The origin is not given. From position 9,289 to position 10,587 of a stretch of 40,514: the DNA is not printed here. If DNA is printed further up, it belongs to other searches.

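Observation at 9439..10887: Panacea (DUF4065) antitoxin gene coupled to an unclassifiable 332-aa four-TM protein: candidate new PanA-PanT toxin-antitoxin or abortive-infection module in prophage cargo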

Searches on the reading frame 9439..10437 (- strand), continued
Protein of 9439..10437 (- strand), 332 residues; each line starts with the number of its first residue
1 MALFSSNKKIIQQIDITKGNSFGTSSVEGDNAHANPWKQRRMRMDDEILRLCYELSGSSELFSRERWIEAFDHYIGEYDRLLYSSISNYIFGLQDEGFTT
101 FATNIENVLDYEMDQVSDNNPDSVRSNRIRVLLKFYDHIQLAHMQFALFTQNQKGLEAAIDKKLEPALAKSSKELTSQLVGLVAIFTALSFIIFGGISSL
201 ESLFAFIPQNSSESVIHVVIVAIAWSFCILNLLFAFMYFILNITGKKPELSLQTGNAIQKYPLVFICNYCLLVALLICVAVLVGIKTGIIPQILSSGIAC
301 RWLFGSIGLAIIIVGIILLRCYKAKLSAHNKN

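Call 42: get_annotated_region(hit=H1, flank=2500)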
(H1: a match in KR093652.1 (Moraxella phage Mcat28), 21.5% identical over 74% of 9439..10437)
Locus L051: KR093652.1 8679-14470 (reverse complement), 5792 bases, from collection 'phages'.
description: Moraxella phage Mcat28, complete genome.
organism: Moraxella phage Mcat28 (NCBI taxid 1647544)
taxonomy: Viruses; Duplodnaviria; Heunggongvirae; Uroviricota; Caudoviricetes
host: Moraxella catarrhalis; source: saliva; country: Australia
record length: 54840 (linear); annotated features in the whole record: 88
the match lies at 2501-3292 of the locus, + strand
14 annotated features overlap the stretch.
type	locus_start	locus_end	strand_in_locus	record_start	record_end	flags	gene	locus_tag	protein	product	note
CDS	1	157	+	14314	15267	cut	-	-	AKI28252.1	hypothetical protein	-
CDS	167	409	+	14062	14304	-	-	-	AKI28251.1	hypothetical protein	-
CDS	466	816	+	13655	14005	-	-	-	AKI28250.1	hypothetical protein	-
CDS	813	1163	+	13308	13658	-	-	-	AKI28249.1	hypothetical protein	-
CDS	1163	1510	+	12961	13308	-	-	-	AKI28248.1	hypothetical protein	-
CDS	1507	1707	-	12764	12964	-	-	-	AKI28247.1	hypothetical protein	-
CDS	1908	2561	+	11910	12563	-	-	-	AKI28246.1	hypothetical protein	-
CDS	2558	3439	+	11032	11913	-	-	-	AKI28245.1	hypothetical protein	-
CDS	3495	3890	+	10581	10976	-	-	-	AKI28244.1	hypothetical protein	-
CDS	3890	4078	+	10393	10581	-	-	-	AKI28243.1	hypothetical protein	-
CDS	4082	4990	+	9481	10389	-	-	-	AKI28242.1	tail protein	-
CDS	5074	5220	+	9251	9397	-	-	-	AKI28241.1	hypothetical protein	-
CDS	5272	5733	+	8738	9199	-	-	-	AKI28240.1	hypothetical protein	-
CDS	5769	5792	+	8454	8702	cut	-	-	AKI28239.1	hypothetical protein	-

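Call 45: search_protein_families(library=pfam, proteins=[L051:1908-2561:+, L051:2558-3439:+, P0110, P0123], max_evalue=0.01)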
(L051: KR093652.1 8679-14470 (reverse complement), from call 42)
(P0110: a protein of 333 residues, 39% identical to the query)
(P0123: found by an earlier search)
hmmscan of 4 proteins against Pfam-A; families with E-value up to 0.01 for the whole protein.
L051:1908-2561:+ (217 aa): 1 family
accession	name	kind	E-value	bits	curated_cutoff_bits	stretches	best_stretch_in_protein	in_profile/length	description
PF13274.11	SocA_Panacea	-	1.3e-15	58.8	25.7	1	81-191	1-112/113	Antitoxin SocA-like, Panacea domain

L051:2558-3439:+ (293 aa): 6 families
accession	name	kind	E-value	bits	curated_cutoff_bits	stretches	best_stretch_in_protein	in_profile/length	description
PF11839.13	Alanine_zipper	-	0.00032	21.3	23.1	1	133-171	13-51/69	Alanine-zipper, major outer membrane lipoprotein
PF01544.23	CorA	-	0.001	18.9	27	1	8-231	87-290/292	CorA-like Mg2+ transporter protein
PF06687.17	SUR7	-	0.0026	17.9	29.6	1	163-267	93-197/201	SUR7/PalI family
PF11026.13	DUF2721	-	0.0028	18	28.3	1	134-235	26-120/129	Protein of unknown function (DUF2721)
PF24800.1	DUF7702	-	0.0029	17.3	27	1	162-233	94-169/244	Domain of unknown function (DUF7702)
PF06664.17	WLS-like_TM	-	0.0051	16.6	28.3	1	171-273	105-213/247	Wntless-like, transmembrane domain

P0110 (333 aa): 1 family
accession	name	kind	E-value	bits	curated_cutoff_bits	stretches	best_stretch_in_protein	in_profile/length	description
PF13687.11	DUF4153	-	0.0031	17.2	27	1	170-279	85-195/373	Domain of unknown function (DUF4153)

P0123 (418 aa): 0 families
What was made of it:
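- On CorA-like funnel channels: Pfam CorA reaches only 18.9 bits, and only for the Mcat28 partner (call 45).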

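Call 48: search_protein_families(library=phrogs, proteins=[L051:2558-3439:+, L051:1908-2561:+], max_evalue=0.001)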
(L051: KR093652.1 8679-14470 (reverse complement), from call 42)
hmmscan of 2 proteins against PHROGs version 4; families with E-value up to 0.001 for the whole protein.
L051:2558-3439:+ (293 aa): 2 families
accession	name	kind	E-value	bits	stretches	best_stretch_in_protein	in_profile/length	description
phrog_38724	-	unknown function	1.5e-167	557.8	1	1-293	5-307/307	-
phrog_5763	-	unknown function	1e-25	91.6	1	49-243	40-228/283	-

L051:1908-2561:+ (217 aa): 2 families
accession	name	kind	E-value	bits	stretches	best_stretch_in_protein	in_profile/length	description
phrog_1281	-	unknown function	1.5e-38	133.4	1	51-213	3-147/195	-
phrog_10390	-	unknown function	1.7e-25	91.2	1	53-194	146-273/299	-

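Call 59: find_encoding_contigs(protein=P0001, flank=3000, max_places=6)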
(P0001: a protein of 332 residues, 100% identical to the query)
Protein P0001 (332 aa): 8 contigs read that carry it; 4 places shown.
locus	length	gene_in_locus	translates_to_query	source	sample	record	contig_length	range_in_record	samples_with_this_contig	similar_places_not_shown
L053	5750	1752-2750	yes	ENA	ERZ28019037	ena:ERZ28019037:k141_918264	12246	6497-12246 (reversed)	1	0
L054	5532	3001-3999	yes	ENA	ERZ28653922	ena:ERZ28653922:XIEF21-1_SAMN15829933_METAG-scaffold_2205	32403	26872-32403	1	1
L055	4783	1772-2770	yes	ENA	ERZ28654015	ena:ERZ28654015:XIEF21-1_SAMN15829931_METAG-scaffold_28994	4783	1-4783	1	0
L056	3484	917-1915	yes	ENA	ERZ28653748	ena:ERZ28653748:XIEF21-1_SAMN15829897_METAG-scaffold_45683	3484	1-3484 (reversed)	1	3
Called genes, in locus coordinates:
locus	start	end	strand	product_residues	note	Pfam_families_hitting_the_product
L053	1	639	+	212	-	?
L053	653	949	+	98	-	-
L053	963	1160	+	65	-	PF16945:Phage_r1t_holin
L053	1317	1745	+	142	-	PF13274:SocA_Panacea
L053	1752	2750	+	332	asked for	-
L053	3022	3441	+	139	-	-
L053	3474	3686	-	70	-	PF20124:DUF6514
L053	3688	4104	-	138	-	PF12844:HTH_19, PF01381:HTH_3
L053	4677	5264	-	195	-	PF01726:LexA_DNA_bind, PF00717:Peptidase_S24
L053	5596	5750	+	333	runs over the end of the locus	PF19568:Spore_III_AA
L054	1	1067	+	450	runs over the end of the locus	-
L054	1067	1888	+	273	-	PF01551:Peptidase_M23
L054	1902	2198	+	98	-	-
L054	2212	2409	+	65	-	PF16945:Phage_r1t_holin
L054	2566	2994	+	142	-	PF13274:SocA_Panacea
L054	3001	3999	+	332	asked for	-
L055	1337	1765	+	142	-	PF13274:SocA_Panacea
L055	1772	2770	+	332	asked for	-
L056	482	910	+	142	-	PF13274:SocA_Panacea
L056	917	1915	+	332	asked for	-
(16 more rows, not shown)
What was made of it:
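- Checked: LexA and SpoIIIAA lie beyond the tmRNA on sister contigs (call 59).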

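Call 60: search_protein_representatives(alignment_id=A1)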
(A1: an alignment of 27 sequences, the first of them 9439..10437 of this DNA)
Query: 27 sequences, 340 profile positions. Proteins with E-value up to 0.001 (for the whole library): 1141; up to 1e-10: 537; up to 1e-30: 224. The best 150 are listed.
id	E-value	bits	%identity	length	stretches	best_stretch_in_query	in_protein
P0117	8.4e-129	446.1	-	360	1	15-334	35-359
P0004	7.8e-128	442.9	-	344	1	5-334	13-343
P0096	2.5e-122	424.8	-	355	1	18-334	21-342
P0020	2.8e-121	421.4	-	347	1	1-334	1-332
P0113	5.2e-121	420.5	-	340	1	23-338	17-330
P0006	3.9e-120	417.6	-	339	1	4-336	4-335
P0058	6.1e-119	413.7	-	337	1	1-334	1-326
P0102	1.1e-111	389.8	-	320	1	17-330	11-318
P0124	7.8e-110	383.8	-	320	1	28-333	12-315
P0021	2.5e-104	365.6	-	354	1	14-335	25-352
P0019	2.6e-104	365.6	-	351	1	9-334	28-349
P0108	5.9e-103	361.1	-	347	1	29-334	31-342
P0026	1.5e-102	359.8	-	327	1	31-338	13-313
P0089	1.5e-100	353.3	-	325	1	36-339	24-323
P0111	3.7e-100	351.9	-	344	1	20-335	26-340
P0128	8.0e-90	317.9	-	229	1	126-334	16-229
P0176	2.0e-55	204.8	-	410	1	29-334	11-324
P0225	4.3e-47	177.5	-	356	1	37-329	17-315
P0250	5.0e-42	160.8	-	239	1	105-339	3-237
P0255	2.4e-41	158.6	-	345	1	39-332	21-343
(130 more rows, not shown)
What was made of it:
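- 9439..10437 (-): panT: 332-aa putative membrane toxin with a disordered tail (1-32), a helical cytoplasmic domain (36-114), a long stalk helix (123-205) that runs into TM1, and four TM helices. Family of at least 1141 clusters (call 60).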

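Call 69: search_protein_families(library=pfam, alignment_id=A3, max_evalue=0.00001)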
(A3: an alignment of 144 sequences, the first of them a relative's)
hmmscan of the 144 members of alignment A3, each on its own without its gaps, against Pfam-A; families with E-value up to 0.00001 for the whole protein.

A. member 1, L004:1-2266:- (755 aa): 0 families

B. families by the number of members that match (of 144 scanned): 66 families (the first 25 are shown)
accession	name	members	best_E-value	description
PF03592.21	Terminase_2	5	2.2e-41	Terminase small subunit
PF05133.19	SPP1_portal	4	5.8e-103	Phage portal protein, SPP1 Gp6-like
PF04466.19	Terminase_3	4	3.3e-47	Phage terminase large subunit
PF17288.8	Terminase_3C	4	1.3e-09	Terminase RNAseH like domain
PF20454.4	GpA_nuclease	3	4.2e-85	Terminase large subunit gpA, endonuclease domain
PF05876.18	GpA_ATPase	3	2.5e-77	Phage terminase large subunit gpA, ATPase domain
PF07508.19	Recombinase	3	1e-20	Recombinase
PF13408.12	Zn_ribbon_recom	3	8.8e-13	Recombinase zinc beta ribbon domain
PF03237.21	Terminase_6N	3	2e-11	Terminase large subunit, T4likevirus-type, N-terminal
PF04448.17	DUF551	3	1.9e-09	Protein of unknown function (DUF551)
PF06152.16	Phage_min_cap2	2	4.4e-118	Phage minor capsid protein 2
PF00239.26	Resolvase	2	1.6e-30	Resolvase, N terminal domain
PF13481.12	AAA_25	2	5.4e-30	AAA domain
PF10668.15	Phage_terminase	2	1.1e-25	Phage terminase small subunit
PF05866.16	RusA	2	3.3e-25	Endodeoxyribonuclease RusA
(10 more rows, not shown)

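Call 70: find_encoding_contigs(protein=P0255, flank=2500, max_places=2)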
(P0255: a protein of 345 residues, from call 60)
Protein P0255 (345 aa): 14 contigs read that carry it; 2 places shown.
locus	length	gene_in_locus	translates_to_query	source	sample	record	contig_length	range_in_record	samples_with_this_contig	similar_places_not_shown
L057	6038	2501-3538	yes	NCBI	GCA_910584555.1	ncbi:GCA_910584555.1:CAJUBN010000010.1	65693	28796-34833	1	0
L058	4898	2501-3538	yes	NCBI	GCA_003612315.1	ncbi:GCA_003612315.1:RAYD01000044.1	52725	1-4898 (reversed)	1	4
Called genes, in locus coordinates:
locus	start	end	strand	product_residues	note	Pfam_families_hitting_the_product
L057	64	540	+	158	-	PF04892:VanZ-LLP1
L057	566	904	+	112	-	PF19639:DUF6142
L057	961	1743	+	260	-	-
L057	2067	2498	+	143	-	PF13274:SocA_Panacea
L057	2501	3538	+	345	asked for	-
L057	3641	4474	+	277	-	PF02311:AraC_binding, PF00165:HTH_AraC, PF12833:HTH_18, PF00165:HTH_AraC (weak)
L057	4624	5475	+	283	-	PF02899:Phage_int_SAM_1 (weak), PF00589:Phage_integrase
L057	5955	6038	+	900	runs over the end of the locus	PF00270:DEAD, PF04851:ResIII, PF00271:Helicase_C, PF03457:HA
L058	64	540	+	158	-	PF04892:VanZ-LLP1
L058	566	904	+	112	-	PF19639:DUF6142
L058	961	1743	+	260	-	-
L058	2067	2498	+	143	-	PF13274:SocA_Panacea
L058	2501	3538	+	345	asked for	-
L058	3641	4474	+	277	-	PF02311:AraC_binding, PF00165:HTH_AraC, PF12833:HTH_18, PF00165:HTH_AraC (weak)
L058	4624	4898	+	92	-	PF02899:Phage_int_SAM_1 (weak)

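Call 71: find_encoding_contigs(protein=P0176, flank=2500, max_places=2)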
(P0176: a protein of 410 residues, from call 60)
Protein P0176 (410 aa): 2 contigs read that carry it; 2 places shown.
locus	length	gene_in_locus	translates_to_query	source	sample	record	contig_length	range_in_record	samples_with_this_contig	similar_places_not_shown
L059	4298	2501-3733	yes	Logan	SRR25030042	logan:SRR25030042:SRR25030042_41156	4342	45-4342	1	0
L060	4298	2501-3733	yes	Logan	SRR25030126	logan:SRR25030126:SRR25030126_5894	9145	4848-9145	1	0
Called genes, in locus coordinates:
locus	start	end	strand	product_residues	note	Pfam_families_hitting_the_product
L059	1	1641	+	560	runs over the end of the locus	?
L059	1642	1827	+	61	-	PF10723:RepB-RCR_reg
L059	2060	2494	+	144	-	PF13274:SocA_Panacea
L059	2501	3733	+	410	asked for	-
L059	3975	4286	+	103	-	-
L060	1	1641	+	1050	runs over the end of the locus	PF04313:HSDR_N, PF04851:ResIII, PF00270:DEAD (weak), PF18766:SWI2_SNF2, PF22679:T1R_D3-like, PF12008:EcoR124_C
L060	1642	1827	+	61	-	PF10723:RepB-RCR_reg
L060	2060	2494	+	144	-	PF13274:SocA_Panacea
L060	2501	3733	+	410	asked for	-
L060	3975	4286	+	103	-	-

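Call 72: find_encoding_contigs(protein=P0225, flank=2500, max_places=2)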
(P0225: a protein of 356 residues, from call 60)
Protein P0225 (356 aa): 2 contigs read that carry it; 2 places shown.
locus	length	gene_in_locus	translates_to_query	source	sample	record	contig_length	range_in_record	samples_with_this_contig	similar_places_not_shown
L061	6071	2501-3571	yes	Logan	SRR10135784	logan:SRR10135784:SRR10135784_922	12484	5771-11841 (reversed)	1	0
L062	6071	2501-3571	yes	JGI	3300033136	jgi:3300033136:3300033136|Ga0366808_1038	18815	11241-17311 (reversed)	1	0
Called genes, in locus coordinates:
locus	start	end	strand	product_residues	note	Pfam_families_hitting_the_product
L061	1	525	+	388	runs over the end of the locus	?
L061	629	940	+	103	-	PF14271:DUF4359 (faint)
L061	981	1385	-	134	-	-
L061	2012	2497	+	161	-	PF13274:SocA_Panacea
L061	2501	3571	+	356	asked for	-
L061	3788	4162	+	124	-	-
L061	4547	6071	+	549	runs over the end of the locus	PF13007:LZ_Tnp_IS66, PF13005:zf-IS66, PF03050:DDE_Tnp_IS66, PF13817:DDE_Tnp_IS66_C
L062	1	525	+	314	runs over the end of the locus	-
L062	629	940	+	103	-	PF14271:DUF4359 (faint)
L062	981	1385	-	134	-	-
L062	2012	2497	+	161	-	PF13274:SocA_Panacea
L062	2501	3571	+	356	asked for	-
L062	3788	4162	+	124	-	-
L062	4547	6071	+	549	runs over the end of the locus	PF13007:LZ_Tnp_IS66, PF13005:zf-IS66, PF03050:DDE_Tnp_IS66, PF13817:DDE_Tnp_IS66_C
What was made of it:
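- Three remote relatives are all coupled (calls 70-72). The pair always rides on mobile DNA: prophages, integrase or IS66 neighbourhoods, and a contig with a RepB-type regulator (calls 69-72).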

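Call 74: search_protein_families(library=pfam, alignment_id=A1, max_evalue=0.05)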
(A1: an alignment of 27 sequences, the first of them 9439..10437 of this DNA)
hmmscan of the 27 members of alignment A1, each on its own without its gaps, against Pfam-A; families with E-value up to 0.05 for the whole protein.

A. member 1, window:9439-10437:- (332 aa): 1 family
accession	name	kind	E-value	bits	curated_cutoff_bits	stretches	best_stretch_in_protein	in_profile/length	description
PF03631.20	Virul_fac_BrkB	-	0.001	19.2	33.7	1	94-241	37-183/259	Virulence factor BrkB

B. families by the number of members that match (of 27 scanned): 12 families
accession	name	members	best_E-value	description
PF03631.20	Virul_fac_BrkB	6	1.7e-05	Virulence factor BrkB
PF06024.17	Orf78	3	0.00096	Orf78 (ac78)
PF07332.16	Phage_holin_3_6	3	0.0026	Putative Actinobacterial Holin-X, holin superfamily III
PF04123.18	DUF373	3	0.029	Domain of unknown function (DUF373)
PF18405.6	SLC25_like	2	0.0027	Mitochondrial SLC25 homolog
PF13687.11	DUF4153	2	0.0031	Domain of unknown function (DUF4153)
PF07086.17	Jagunal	2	0.0099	Jagunal, ER re-organisation during oogenesis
PF04163.17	Tht1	1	0.0048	Tht1-like nuclear fusion protein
PF04513.17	Baculo_PEP_C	1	0.013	Baculovirus polyhedron envelope protein, PEP, C terminus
PF04515.18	Choline_transpo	1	0.023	Plasma-membrane choline transporter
PF07042.17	TrfA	1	0.032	TrfA protein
PF19315.5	MC_hydratase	1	0.044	Mesaconyl-CoA hydratase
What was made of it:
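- Three of 27 family members give weak Phage_holin_3_6 hits, best E 0.0026 (call 74).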

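Call 75: search_protein_families(library=padloc, alignment_id=A1, max_evalue=0.05)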
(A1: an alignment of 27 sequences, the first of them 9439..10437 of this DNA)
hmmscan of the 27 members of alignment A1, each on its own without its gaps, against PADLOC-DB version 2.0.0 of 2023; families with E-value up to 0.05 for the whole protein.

A. member 1, window:9439-10437:- (332 aa): 0 families

B. families by the number of members that match (of 27 scanned): 6 families
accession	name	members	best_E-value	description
PDLC01090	C3a194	11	1.9e-05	AA transporter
PDLC02119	Csn2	2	0.0018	-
PDLC01190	Cas11b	1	0.012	Small subunit of some of I-B systems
PDLC00854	E1-E2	1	0.012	E1-E2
PDLC02743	PbeC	1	0.014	PbeC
PDLC02054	Cas10b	1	0.026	-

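Call 77: search_protein_families(library=padloc, proteins=[P0002, P0004, P0013, P0020, P0037, P0061, P0072, P0101, P0110, P0117], max_evalue=0.05)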
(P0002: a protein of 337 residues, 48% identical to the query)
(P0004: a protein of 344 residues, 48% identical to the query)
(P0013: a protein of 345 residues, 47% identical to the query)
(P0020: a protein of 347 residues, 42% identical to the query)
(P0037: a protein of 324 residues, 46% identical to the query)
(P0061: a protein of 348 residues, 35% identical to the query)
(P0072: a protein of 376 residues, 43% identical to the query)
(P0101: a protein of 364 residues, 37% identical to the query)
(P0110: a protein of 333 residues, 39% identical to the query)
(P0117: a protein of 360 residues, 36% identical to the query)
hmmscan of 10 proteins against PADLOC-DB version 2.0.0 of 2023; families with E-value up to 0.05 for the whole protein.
P0002 (337 aa): 0 families

P0004 (344 aa): 0 families

P0013 (345 aa): 0 families

P0020 (347 aa): 0 families

P0037 (324 aa): 1 family
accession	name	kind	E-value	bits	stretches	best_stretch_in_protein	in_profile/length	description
PDLC01090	C3a194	-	0.0088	13.7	1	160-210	150-199/379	AA transporter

P0061 (348 aa): 1 family
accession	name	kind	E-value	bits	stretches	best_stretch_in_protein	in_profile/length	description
PDLC01090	C3a194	-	0.00049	17.8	1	174-229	149-204/379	AA transporter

P0072 (376 aa): 0 families

P0101 (364 aa): 2 families
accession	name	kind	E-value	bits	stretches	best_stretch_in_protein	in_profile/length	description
PDLC02119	Csn2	-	0.0018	16.2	1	147-246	51-149/221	-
PDLC01090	C3a194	-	0.0037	14.9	1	199-253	149-200/379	AA transporter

P0110 (333 aa): 0 families

P0117 (360 aa): 0 families
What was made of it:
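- On Catalogued anti-phage defence systems (PADLOC-DB 2.0): Family members give only a 50-residue, 18-bit-or-lower TM1 match to 'C3a194', which I judged an artefact (calls 75, 77).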

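Call 82: find_encoding_contigs(protein=P0128, flank=2500, max_places=3)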
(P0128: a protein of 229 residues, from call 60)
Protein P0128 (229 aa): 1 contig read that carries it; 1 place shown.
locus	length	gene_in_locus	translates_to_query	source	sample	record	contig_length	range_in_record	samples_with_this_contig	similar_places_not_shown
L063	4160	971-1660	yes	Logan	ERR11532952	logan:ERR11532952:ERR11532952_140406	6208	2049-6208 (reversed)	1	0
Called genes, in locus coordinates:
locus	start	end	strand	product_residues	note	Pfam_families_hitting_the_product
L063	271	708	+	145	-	PF13274:SocA_Panacea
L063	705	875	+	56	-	-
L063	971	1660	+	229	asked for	PF13687:DUF4153 (weak)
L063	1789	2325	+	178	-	PF03592:Terminase_2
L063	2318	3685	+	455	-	-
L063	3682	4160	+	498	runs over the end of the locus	-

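Call 83: find_encoding_contigs(protein=P0250, flank=2500, max_places=3)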
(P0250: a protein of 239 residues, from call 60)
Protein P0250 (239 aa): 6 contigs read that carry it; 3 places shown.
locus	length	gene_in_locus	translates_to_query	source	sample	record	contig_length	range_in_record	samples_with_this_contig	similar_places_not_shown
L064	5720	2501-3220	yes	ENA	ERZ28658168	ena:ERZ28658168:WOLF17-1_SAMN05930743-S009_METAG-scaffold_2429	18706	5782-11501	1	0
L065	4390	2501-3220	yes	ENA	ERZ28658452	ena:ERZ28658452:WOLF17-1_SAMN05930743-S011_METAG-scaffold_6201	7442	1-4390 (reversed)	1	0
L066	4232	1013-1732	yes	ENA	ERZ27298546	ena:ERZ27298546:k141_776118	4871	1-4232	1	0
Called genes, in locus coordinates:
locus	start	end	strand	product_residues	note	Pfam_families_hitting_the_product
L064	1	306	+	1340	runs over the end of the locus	PF25199:nSTAND_NTPase5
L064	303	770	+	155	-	-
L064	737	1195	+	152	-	-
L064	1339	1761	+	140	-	PF13175:AAA_15 (weak), PF13304:AAA_21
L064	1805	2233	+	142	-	PF13274:SocA_Panacea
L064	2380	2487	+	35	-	-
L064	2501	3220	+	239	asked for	-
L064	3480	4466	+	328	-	PF01757:Acyl_transf_3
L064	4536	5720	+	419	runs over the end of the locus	PF02463:SMC_N (faint), PF13175:AAA_15, PF13304:AAA_21, PF13175:AAA_15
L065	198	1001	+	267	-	-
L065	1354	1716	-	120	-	-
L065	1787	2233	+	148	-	PF13274:SocA_Panacea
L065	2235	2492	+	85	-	-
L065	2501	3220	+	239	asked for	-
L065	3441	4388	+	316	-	?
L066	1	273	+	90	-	?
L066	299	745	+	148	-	PF13274:SocA_Panacea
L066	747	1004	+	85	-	-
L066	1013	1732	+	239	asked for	-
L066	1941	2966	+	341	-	PF01757:Acyl_transf_3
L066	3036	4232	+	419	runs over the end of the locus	PF02463:SMC_N (weak), PF13175:AAA_15, PF13304:AAA_21, PF13175:AAA_15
